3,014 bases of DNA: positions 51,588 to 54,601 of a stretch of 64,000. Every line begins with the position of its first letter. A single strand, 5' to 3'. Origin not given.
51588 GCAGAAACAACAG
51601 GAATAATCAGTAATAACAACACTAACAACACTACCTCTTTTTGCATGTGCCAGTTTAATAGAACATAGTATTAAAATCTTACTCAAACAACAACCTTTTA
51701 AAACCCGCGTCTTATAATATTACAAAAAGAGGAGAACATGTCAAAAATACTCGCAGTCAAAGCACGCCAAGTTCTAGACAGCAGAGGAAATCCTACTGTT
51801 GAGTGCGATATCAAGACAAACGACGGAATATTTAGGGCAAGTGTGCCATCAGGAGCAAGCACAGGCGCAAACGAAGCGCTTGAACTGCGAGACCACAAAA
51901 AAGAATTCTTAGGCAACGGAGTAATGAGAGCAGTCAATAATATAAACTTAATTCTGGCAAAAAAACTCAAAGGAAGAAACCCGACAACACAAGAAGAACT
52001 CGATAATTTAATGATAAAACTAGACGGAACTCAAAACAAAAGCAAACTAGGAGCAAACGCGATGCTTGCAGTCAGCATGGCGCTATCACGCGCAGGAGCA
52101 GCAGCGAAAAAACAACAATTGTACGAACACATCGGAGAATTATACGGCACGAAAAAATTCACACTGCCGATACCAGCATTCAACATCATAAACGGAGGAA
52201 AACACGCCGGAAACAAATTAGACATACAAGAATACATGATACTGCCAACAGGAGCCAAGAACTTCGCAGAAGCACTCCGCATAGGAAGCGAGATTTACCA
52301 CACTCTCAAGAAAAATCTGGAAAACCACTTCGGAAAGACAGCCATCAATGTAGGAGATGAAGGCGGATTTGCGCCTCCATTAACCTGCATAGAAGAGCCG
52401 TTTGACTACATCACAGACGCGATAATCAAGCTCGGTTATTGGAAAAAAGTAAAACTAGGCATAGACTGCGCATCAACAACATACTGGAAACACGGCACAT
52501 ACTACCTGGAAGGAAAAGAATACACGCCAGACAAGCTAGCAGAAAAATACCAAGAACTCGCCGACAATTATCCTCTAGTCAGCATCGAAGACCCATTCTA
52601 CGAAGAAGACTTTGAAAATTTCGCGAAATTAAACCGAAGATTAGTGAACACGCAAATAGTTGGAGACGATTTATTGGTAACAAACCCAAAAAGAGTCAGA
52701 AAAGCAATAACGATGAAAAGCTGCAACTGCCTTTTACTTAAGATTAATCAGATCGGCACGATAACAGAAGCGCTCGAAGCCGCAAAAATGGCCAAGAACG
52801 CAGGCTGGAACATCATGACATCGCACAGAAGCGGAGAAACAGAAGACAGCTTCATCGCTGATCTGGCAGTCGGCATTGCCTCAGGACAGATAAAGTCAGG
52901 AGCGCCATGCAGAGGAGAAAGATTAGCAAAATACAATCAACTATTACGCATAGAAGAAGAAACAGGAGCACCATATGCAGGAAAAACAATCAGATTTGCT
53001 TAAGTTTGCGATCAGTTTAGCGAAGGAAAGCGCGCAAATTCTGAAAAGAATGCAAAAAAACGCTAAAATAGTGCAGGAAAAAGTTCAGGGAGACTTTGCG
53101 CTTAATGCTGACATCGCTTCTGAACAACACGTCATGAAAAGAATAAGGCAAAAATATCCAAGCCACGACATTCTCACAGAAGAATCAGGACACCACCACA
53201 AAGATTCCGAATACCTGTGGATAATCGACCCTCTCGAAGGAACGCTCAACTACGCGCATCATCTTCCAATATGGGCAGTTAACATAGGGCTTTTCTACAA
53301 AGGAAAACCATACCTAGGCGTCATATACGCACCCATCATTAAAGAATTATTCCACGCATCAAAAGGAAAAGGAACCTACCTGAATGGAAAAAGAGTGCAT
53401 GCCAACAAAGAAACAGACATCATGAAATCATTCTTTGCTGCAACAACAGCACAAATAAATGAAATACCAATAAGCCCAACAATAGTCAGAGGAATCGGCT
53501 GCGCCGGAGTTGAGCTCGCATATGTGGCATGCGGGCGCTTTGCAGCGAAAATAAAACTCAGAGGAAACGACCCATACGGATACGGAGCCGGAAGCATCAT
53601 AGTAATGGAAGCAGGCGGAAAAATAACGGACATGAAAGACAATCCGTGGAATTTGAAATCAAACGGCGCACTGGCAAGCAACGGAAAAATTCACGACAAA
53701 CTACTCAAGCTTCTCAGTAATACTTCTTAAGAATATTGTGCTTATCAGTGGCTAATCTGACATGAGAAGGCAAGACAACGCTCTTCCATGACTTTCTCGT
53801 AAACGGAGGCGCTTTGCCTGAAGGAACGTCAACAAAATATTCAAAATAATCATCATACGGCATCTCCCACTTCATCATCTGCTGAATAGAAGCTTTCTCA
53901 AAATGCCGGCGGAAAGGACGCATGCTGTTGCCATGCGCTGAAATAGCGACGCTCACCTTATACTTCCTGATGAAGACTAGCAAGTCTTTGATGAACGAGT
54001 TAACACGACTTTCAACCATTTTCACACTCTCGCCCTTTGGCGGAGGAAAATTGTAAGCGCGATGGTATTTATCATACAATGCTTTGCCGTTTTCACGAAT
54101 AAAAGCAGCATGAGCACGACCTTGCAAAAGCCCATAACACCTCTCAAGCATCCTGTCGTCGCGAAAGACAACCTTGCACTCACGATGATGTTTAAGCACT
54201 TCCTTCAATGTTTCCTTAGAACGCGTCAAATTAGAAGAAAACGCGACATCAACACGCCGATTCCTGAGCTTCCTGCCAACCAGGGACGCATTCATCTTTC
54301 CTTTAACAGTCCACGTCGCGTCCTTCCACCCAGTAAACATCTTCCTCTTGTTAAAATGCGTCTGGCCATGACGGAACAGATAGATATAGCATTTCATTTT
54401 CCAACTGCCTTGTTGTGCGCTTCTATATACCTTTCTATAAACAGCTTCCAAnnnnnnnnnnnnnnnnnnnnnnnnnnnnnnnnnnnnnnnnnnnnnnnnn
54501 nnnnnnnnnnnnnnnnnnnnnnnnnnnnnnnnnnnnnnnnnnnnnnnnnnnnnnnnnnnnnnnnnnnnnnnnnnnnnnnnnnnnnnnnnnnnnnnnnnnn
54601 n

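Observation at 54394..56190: Eukaryotic-type (GT3) glycogen synthase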

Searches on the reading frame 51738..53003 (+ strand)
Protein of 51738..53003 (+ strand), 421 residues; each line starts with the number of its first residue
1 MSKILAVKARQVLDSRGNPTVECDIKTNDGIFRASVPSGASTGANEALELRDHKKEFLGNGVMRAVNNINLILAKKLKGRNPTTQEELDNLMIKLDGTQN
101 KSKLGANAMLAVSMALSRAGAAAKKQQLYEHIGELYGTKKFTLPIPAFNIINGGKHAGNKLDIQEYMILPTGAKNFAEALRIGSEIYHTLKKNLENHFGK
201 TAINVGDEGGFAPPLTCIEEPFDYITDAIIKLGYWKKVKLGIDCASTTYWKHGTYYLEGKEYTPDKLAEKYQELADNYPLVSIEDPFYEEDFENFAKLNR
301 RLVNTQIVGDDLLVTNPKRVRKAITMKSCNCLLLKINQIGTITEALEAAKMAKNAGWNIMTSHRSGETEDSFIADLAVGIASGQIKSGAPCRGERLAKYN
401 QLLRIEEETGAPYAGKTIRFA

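Call 3: search_protein_families(library=pfam, proteins=[window:51738-53003:+], max_evalue=0.01)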
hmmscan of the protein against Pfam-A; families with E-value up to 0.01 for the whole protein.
window:51738-53003:+ (421 aa): 4 families
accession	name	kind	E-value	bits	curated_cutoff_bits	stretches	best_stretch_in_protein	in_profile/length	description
PF00113.28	Enolase_C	-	5.5e-120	400.6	21.5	1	141-418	2-292/296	Enolase, C-terminal TIM barrel domain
PF03952.21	Enolase_N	-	5.2e-52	175.9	35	1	4-132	1-131/131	Enolase, N-terminal domain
PF13378.12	MR_MLE_C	-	4.4e-11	43.3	29.4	1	262-382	55-171/219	Enolase C-terminal domain-like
PF07476.17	MAAL_C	-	0.00037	20.2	27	1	296-383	131-217/249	Methylaspartate ammonia-lyase C-terminus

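Call 22: search_protein_families(library=ncbifam, proteins=[window:51738-53003:+], max_evalue=0.001)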
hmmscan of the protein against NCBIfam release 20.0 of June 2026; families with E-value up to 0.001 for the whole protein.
window:51738-53003:+ (421 aa): 6 families
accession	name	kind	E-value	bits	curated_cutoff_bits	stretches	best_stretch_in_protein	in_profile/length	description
TIGR01060.2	eno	equivalog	3.2e-158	526.8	300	1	4-415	1-418/425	phosphopyruvate hydratase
NF006223.0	PRK08350.1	equivalog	2.8e-17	63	624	1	16-153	16-137/341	hypothetical protein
TIGR01928.1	menC_lowGC_arch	equivalog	1.6e-08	33.9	200.65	1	271-359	193-278/325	o-succinylbenzoate synthase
NF047820.1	TalGalacDh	equivalog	2e-05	23.7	500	1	268-359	212-301/371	L-talarate/galactarate dehydratase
TIGR02534.1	mucon_cyclo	subfamily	5.5e-05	22.4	334.95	1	280-361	215-294/368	muconate/chloromuconate family cycloisomerase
NF011968.0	PRK15440.1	equivalog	0.00032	19.7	393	1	267-365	224-321/395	L-rhamnonate dehydratase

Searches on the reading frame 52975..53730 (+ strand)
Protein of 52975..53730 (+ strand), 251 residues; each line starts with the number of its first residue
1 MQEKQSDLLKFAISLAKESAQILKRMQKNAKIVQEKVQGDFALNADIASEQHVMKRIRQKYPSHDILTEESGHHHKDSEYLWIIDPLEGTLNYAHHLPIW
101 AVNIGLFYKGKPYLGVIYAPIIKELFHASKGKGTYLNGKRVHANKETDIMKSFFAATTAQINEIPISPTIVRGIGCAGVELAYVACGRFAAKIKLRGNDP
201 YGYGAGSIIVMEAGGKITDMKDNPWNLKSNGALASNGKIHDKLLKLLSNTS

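Call 3: search_protein_families(library=pfam, proteins=[window:52975-53730:+], max_evalue=0.01)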
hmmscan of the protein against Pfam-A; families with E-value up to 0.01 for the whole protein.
window:52975-53730:+ (251 aa): 1 family
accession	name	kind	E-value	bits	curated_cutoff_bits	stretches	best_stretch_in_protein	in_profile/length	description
PF00459.30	Inositol_P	-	5.7e-55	187.1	27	1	5-248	2-267/271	Inositol monophosphatase family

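Call 22: search_protein_families(library=ncbifam, proteins=[window:52975-53730:+], max_evalue=0.001)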
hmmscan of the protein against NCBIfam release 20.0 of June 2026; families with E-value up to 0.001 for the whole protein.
window:52975-53730:+ (251 aa): 7 families
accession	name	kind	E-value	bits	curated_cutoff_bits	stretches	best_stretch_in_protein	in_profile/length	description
TIGR02067.1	his_9_HisN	equivalog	7.1e-43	146.9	275.15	1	9-247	2-251/252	histidinol-phosphatase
NF009321.0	PRK12676.1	equivalog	7.4e-41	139.9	264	1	22-248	24-263/264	bifunctional fructose-bisphosphatase/inositol-phosphate phosphatase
NF008027.1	PRK10757.1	equivalog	4.2e-37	127.5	332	1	8-247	4-257/267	inositol-1-monophosphatase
TIGR01331.1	bisphos_cysQ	equivalog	4.3e-24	85.5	228.8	1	9-227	2-234/250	3'(2'),5'-bisphosphate nucleotidase CysQ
NF010678.0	PRK14076.1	equivalog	6.7e-18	64.9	493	1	6-250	3-286/570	bifunctional NADP phosphatase/NAD kinase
NF008182.0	PRK10931.1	equivalog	8e-16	57.9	379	1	13-133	6-131/246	3'(2'),5'-bisphosphate nucleotidase CysQ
TIGR01330.1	bisphos_HAL2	equivalog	1.8e-08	33.6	267.05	0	16-123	72-177/359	3'(2'),5'-bisphosphate nucleotidase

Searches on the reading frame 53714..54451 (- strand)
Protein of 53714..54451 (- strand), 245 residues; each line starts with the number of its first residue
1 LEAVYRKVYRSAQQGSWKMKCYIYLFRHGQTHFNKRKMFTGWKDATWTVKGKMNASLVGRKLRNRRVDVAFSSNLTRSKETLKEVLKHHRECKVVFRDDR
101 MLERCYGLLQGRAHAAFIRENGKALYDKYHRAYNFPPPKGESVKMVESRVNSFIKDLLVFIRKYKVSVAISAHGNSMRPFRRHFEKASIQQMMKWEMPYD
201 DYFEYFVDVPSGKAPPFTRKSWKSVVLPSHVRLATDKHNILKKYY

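Call 3: search_protein_families(library=pfam, proteins=[window:53714-54451:-], max_evalue=0.01)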
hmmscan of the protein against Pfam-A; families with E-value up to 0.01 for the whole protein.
window:53714-54451:- (245 aa): 1 family
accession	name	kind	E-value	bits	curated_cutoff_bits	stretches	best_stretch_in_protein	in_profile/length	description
PF00300.27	His_Phos_1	-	2e-31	109.6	21.7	1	23-198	1-172/194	Histidine phosphatase superfamily (branch 1)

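Call 22: search_protein_families(library=ncbifam, proteins=[window:53714-54397:-], max_evalue=0.001)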
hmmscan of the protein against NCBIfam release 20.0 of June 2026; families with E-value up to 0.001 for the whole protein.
window:53714-54397:- (227 aa): 19 families
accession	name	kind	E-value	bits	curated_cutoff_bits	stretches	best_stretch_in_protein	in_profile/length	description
NF002339.0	PRK01295.1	equivalog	1.2e-31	109.7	316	1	4-179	4-182/206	2,3-bisphosphoglycerate-dependent phosphoglycerate mutase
NF002217.0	PRK01112.1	equivalog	1e-30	106.8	320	2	77-181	103-207/228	2,3-bisphosphoglycerate-dependent phosphoglycerate mutase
TIGR01258.1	pgm_1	subfamily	2.5e-28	99.1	81.7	2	6-121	4-122/245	2,3-bisphosphoglycerate-dependent phosphoglycerate mutase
TIGR03162.1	ribazole_cobC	equivalog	3.8e-25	88.4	162.9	1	5-181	1-170/176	alpha-ribazole phosphatase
NF010718.0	PRK14120.1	equivalog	1.1e-24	87.2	366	1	5-121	7-126/249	phosphoglyceromutase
NF010713.0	PRK14115.1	equivalog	1.2e-24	87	305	2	5-121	4-123/248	2,3-diphosphoglycerate-dependent phosphoglycerate mutase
NF010717.0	PRK14119.1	equivalog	1.8e-22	80.1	378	1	6-123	5-125/228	2,3-diphosphoglycerate-dependent phosphoglycerate mutase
NF010716.0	PRK14118.1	equivalog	5.3e-22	78.2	409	2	7-121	5-122/227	2,3-diphosphoglycerate-dependent phosphoglycerate mutase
NF010714.0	PRK14116.1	equivalog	2.2e-19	69.9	401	2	6-120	5-122/229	2,3-diphosphoglycerate-dependent phosphoglycerate mutase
NF005567.0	PRK07238.1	equivalog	1.6e-16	60.6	326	1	5-148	180-321/378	bifunctional RNase H/acid phosphatase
NF010715.0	PRK14117.1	equivalog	2.1e-15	56.9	421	1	7-121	6-123/230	phosphoglycerate mutase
NF011580.0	PRK15004.1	equivalog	8.8e-15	55.2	250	1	5-147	3-143/203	adenosylcobalamin/alpha-ribazole phosphatase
NF002901.0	PRK03482.1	equivalog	4.2e-13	49.4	261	1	5-140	4-137/215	2,3-diphosphoglycerate-dependent phosphoglycerate mutase GpmB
TIGR03848.1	MSMEG_4193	subfamily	2.3e-12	46.8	203.85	1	6-143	3-137/204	MSMEG_4193 family putative phosphomutase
NF045917.1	PhserinePhPspA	equivalog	5.9e-12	45.7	350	1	5-160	4-155/211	phosphoserine phosphatase PspA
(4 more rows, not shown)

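Call 23: search_solved_structures(query=window:53714-54397:-, max_evalue=0.00001, show_alignments=2)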
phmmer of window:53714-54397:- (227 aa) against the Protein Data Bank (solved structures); distinct sequences matched with E-value up to 0.00001: 38.
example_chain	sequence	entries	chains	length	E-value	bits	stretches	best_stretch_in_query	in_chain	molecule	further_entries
1fzt_A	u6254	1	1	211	1.5e-23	87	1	5-189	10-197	PHOSPHOGLYCERATE MUTASE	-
1qhf_A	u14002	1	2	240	5.7e-22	81.8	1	6-122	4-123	PROTEIN (PHOSPHOGLYCERATE MUTASE)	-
1bq3_D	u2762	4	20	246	6.3e-22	81.7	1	6-122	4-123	PROTEIN (PHOSPHOGLYCERATE MUTASE 1) | PHOSPHOGLYCERATE MUTASE 1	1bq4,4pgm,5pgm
3pgm_A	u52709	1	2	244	6.2e-21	78.4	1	6-122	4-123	Phosphoglycerate mutase 1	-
5um0_A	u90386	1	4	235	7.8e-20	74.8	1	6-120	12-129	2,3-bisphosphoglycerate-dependent phosphoglycerate mutase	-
4odi_A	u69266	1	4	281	2.4e-17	66.6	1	4-123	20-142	Phosphoglycerate mutase PGMII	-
4emb_A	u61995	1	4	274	9.3e-17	64.8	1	5-120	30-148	2,3-bisphosphoglycerate-dependent phosphoglycerate mutase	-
1xq9_A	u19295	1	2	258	1.4e-16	64.2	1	5-123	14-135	phosphoglycerate mutase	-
5vve_A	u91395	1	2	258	3.8e-16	62.7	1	5-123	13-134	Phosphoglycerate mutase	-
5zrm_B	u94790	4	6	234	1.9e-15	60.4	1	5-124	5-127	Phosphoglycerate mutase 1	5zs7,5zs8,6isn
5zs7_B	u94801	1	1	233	2.1e-15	60.4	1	5-124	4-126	Phosphoglycerate mutase 1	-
5zs8_C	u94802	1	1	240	2.1e-15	60.3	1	5-123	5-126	Phosphoglycerate mutase 1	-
1yfk_A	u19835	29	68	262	2.4e-15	60.1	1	5-123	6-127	Phosphoglycerate mutase 1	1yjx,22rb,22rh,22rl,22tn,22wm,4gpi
3kkk_A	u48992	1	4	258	2.4e-15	60.1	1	5-123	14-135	Phosphoglycerate mutase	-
4eo9_A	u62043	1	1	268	3.6e-15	59.6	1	5-123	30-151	2,3-bisphosphoglycerate-dependent phosphoglycerate mutase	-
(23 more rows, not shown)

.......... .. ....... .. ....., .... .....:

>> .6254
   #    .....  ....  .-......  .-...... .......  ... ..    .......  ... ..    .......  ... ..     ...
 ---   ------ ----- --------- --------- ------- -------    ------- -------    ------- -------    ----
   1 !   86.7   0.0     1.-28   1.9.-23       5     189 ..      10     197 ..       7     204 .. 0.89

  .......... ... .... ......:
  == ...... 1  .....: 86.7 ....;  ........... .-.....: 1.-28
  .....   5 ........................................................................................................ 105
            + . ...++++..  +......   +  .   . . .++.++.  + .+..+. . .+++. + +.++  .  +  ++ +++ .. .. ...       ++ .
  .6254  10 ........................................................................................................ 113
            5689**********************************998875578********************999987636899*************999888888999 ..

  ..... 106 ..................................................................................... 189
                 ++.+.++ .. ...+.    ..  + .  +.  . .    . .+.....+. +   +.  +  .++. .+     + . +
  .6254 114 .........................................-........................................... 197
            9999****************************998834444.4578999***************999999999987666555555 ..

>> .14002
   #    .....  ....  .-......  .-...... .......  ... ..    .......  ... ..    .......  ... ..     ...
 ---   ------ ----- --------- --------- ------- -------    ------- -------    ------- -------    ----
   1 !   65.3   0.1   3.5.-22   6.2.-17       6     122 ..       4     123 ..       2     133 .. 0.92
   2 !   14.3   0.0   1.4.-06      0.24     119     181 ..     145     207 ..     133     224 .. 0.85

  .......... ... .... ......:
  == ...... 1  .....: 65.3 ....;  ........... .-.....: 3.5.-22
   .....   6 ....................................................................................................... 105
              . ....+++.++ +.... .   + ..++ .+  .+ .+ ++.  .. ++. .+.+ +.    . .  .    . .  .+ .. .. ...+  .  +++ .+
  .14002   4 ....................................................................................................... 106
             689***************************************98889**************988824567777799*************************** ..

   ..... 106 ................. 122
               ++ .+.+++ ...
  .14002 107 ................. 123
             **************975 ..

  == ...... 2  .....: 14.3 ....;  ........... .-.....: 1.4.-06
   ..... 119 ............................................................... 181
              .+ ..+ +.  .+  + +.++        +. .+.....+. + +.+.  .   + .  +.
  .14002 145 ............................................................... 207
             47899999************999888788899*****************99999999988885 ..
